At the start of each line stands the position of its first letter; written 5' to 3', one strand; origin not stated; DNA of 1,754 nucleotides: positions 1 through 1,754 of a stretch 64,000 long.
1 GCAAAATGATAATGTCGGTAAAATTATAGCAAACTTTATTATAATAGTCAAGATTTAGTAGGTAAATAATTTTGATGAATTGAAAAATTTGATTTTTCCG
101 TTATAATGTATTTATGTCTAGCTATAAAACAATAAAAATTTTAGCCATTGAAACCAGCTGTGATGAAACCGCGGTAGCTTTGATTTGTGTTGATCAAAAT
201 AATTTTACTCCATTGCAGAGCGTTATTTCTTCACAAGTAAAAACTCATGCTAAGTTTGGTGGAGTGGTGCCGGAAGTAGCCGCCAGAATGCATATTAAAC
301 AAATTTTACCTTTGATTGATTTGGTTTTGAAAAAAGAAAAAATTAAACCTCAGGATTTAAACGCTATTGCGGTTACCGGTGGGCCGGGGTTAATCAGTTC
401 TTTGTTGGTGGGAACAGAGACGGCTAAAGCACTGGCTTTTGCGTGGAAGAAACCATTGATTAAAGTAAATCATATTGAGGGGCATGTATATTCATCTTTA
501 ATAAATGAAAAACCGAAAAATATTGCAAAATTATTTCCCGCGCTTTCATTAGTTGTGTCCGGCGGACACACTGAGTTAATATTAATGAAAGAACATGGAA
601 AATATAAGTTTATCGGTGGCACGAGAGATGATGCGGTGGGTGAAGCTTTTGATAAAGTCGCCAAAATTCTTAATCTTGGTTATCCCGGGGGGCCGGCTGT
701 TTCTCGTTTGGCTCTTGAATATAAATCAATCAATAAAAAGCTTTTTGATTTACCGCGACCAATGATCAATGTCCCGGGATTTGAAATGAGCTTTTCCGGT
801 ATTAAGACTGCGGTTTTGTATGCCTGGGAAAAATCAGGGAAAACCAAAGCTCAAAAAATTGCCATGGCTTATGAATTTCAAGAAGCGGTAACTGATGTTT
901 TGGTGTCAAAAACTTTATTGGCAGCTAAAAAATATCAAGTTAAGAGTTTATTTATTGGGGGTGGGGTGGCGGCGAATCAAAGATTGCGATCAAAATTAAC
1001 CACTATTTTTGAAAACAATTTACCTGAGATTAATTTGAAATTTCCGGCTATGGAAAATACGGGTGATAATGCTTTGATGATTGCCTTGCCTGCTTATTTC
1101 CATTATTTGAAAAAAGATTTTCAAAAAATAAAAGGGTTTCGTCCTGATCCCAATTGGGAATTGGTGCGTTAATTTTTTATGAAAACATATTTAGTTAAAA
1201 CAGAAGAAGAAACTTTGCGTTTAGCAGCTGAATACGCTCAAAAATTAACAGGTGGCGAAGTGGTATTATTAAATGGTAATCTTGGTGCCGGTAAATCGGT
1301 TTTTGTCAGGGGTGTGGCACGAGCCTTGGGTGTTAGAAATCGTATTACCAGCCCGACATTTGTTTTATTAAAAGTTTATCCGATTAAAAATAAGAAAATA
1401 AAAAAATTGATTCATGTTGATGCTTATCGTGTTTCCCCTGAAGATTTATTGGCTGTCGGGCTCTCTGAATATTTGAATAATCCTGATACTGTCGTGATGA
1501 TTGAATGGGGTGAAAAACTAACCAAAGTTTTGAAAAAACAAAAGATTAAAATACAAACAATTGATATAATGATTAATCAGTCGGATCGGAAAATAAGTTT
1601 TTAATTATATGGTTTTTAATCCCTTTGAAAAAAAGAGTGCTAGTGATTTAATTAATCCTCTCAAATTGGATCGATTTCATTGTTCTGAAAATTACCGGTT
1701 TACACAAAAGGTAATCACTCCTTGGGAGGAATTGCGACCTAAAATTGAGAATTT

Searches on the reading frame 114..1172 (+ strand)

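Call 37: search_protein_families(library=pfam, proteins=[window:114-1172:+], max_evalue=0.01)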
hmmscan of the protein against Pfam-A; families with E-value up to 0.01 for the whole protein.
window:114-1172:+ (352 aa): 3 families
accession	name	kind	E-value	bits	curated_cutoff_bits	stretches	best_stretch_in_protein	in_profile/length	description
PF00814.31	TsaD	-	1.8e-85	287.3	24.8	1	34-324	3-263/264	tRNA N6-adenosine threonylcarbamoyltransferase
PF22521.2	HypF_C_2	-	1.1e-05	25.8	27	1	237-302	155-220/241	Carbamoyltransferase, Kae1-like Domain, second subdomain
PF02543.21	Carbam_trans_N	-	0.0092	15.9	24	0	243-296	267-321/346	Carbamoyltransferase N-terminus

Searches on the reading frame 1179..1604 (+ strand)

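Call 37: search_protein_families(library=pfam, proteins=[window:1179-1604:+], max_evalue=0.01)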
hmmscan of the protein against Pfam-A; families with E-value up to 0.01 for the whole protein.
window:1179-1604:+ (141 aa): 2 families
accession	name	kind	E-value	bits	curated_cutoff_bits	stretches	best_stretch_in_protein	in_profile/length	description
PF02367.23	TsaE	-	3.1e-35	121.4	26.6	1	7-129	2-120/128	Threonylcarbamoyl adenosine biosynthesis protein TsaE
PF13191.12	AAA_16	-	0.001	20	32.6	1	9-54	6-52/167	AAA ATPase domain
